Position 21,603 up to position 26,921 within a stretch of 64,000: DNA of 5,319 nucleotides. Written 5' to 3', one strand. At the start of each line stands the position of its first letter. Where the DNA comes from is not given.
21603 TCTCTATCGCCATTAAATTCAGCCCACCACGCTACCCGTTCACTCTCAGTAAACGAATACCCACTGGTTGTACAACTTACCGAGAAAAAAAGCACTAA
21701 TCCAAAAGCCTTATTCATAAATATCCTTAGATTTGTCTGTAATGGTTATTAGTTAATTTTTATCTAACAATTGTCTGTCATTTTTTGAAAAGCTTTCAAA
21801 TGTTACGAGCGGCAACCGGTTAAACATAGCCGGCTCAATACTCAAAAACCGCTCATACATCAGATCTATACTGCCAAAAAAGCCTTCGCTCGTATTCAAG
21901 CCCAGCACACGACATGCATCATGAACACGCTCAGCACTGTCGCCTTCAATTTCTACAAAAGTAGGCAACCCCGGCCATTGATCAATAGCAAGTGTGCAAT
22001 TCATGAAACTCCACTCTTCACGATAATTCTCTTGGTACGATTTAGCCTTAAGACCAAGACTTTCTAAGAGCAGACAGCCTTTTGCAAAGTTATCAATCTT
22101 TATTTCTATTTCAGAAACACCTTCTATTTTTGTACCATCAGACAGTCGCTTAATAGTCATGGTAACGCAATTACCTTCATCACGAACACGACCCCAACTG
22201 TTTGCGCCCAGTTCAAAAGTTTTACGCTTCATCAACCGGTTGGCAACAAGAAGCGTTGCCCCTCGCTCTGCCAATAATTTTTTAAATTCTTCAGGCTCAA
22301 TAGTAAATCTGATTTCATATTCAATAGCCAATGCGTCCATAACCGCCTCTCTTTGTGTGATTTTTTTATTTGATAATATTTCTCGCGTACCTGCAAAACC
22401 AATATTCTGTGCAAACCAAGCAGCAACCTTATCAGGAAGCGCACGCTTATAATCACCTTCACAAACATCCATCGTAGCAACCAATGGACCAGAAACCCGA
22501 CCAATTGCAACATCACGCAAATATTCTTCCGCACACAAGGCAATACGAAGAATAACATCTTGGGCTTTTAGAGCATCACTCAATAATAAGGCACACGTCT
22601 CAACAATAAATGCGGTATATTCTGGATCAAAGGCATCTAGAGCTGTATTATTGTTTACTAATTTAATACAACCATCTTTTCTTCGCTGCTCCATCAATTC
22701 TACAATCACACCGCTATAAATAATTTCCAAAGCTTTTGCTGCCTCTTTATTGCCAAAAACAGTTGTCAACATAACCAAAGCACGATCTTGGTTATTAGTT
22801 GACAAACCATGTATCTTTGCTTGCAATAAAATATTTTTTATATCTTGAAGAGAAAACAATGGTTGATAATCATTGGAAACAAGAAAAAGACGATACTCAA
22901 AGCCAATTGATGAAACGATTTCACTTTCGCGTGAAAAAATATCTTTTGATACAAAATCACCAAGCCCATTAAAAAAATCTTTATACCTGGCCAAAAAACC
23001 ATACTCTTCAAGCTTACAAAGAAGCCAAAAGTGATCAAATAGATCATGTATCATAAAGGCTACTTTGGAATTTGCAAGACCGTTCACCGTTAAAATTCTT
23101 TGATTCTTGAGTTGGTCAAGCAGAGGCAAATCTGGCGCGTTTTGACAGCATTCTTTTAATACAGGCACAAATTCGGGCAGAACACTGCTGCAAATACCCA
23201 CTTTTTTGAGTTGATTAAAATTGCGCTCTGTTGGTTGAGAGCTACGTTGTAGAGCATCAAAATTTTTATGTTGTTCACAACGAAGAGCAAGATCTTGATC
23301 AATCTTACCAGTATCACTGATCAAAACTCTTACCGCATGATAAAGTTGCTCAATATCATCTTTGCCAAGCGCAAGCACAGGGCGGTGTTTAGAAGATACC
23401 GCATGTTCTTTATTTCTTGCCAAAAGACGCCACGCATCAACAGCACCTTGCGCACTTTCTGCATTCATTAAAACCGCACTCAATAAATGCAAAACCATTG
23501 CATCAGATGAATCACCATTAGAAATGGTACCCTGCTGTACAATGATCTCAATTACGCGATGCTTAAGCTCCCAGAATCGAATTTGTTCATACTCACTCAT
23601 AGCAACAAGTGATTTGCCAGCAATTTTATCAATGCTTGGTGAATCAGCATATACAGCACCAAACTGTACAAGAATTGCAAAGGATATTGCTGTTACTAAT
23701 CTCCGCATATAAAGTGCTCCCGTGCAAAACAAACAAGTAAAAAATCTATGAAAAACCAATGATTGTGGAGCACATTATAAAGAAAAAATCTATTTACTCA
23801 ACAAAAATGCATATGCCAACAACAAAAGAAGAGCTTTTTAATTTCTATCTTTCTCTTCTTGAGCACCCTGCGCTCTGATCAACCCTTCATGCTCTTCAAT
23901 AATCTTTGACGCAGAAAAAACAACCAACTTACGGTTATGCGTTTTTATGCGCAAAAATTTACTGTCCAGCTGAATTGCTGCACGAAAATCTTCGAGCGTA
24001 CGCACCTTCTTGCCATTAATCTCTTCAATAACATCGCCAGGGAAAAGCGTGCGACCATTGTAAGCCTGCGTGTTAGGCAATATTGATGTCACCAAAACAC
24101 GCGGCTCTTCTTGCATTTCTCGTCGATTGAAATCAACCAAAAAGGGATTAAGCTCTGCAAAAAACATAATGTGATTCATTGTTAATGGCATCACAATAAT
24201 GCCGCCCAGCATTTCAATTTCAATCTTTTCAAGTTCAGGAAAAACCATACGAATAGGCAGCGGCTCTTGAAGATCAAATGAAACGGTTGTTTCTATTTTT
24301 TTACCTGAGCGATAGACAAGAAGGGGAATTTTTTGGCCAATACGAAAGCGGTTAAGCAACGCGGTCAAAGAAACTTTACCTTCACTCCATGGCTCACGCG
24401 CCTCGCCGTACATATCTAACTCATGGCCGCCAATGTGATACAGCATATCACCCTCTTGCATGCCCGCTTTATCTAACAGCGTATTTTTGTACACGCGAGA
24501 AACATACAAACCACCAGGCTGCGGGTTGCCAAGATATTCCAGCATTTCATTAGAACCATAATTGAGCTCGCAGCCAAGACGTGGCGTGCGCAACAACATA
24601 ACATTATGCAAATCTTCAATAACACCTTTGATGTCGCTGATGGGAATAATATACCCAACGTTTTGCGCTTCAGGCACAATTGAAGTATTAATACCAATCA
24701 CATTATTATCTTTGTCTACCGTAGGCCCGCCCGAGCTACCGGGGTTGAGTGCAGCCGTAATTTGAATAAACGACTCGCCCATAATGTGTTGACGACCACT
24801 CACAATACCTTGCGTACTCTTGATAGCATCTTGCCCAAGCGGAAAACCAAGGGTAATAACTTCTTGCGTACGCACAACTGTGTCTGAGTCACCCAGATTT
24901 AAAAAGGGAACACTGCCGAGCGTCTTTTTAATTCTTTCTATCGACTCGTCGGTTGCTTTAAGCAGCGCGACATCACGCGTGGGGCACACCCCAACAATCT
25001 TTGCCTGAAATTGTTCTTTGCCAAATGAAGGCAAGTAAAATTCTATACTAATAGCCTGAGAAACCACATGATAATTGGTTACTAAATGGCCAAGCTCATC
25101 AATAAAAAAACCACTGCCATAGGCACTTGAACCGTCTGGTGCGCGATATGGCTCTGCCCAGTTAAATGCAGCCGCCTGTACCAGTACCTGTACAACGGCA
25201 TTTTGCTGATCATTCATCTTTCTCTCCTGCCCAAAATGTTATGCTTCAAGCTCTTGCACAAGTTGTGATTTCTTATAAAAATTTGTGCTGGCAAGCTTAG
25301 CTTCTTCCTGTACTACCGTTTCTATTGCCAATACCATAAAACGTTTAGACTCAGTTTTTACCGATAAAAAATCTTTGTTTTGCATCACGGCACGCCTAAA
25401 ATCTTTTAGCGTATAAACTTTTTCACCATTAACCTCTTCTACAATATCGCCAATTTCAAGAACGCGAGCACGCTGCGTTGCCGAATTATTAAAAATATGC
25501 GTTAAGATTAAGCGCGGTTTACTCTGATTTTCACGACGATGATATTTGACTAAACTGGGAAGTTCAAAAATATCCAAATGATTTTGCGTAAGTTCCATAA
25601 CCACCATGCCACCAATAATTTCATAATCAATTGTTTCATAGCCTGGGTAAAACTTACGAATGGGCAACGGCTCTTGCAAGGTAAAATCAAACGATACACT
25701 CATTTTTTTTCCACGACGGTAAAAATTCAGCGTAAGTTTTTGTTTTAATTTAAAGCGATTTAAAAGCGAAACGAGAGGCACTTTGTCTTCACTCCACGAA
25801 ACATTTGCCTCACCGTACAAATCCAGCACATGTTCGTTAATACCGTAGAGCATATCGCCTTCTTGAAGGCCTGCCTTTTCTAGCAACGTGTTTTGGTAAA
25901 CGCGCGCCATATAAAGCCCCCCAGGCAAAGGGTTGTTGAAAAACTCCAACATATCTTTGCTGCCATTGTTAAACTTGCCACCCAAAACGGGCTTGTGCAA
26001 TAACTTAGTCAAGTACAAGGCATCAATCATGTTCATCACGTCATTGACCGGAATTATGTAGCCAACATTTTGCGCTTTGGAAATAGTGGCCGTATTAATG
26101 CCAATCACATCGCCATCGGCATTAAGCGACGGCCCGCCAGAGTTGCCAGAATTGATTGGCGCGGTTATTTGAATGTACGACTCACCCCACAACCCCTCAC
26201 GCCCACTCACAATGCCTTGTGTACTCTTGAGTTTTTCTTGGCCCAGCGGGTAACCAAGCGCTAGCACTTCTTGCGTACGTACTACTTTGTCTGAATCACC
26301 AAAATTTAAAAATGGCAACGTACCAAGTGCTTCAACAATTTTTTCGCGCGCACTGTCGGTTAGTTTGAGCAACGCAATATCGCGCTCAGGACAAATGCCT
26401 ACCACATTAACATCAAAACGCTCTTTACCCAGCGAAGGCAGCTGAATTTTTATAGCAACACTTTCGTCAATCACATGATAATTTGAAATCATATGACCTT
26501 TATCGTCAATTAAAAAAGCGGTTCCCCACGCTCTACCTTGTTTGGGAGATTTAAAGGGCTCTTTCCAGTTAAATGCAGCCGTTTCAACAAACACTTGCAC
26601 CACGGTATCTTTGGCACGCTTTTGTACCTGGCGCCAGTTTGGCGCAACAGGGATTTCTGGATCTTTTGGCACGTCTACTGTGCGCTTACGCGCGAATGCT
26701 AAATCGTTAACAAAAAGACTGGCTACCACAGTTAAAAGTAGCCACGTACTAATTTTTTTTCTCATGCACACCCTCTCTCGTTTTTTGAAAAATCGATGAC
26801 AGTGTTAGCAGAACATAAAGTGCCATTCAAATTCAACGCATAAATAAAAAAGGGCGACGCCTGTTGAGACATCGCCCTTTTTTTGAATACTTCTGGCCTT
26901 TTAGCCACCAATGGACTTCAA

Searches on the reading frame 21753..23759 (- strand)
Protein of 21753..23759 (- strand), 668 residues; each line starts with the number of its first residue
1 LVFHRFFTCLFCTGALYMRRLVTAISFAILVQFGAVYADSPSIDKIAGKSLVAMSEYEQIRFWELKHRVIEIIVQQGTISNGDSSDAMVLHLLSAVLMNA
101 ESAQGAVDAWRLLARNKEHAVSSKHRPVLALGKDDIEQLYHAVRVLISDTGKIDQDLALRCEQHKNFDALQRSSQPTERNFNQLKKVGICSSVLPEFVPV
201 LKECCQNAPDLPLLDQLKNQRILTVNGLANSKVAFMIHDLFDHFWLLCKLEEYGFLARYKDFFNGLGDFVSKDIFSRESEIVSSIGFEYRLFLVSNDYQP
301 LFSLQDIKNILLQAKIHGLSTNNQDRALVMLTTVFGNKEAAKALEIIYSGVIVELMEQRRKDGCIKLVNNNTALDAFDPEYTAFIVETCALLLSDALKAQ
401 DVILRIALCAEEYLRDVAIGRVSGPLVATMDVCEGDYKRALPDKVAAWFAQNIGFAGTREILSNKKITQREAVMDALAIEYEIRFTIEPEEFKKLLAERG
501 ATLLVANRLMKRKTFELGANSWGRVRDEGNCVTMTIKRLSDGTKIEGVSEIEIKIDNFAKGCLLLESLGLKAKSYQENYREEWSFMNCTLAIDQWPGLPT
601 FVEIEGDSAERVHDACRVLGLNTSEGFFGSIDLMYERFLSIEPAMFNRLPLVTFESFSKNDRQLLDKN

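Call 16: search_protein_families(library=pfam, proteins=[window:21753-23759:-], max_evalue=0.001)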
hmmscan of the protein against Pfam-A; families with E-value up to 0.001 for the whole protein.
window:21753-23759:- (668 aa): 1 family
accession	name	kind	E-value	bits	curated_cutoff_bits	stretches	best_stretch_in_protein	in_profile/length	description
PF01928.26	CYTH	-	7.1e-07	29.7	23.2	1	479-611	2-150/179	CYTH domain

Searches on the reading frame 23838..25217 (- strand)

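Call 16: search_protein_families(library=pfam, proteins=[window:23838-25217:-], max_evalue=0.001)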
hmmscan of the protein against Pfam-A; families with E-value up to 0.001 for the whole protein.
window:23838-25217:- (459 aa): 6 families
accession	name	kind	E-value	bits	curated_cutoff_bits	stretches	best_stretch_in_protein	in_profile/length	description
PF13365.12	Trypsin_2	-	2.4e-28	100.1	27.6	1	34-176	1-144/144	Trypsin-like peptidase domain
PF17820.7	PDZ_6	-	9.1e-13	48.2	27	2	376-416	2-41/54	PDZ domain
PF00595.29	PDZ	-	2e-10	41.3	23.2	1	366-419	17-71/81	PDZ domain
PF13180.12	PDZ_2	-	1.4e-08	35.3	27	0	369-416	9-55/80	PDZ domain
PF00089.32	Trypsin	-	2.5e-08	34.5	20.6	1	34-199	27-219/220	Trypsin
PF17815.7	PDZ_3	-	6.7e-06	26.4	22.8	1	337-447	15-133/145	PDZ domain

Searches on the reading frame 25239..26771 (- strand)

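Call 16: search_protein_families(library=pfam, proteins=[window:25239-26771:-], max_evalue=0.001)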
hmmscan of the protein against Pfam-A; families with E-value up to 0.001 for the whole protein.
window:25239-26771:- (510 aa): 6 families
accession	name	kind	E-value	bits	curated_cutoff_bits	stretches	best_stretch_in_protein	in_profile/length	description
PF13365.12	Trypsin_2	-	1.1e-27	98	27.6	1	83-225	1-144/144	Trypsin-like peptidase domain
PF00089.32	Trypsin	-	4.6e-11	43.4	20.6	1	80-249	24-220/220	Trypsin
PF17820.7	PDZ_6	-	2.2e-08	34.1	27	0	438-465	16-43/54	PDZ domain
PF17815.7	PDZ_3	-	7.5e-08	32.7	22.8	1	382-493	11-132/145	PDZ domain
PF13180.12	PDZ_2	-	2.4e-06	28.2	27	0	419-466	12-58/80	PDZ domain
PF00595.29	PDZ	-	3.3e-06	27.8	23.2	0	415-455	21-60/81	PDZ domain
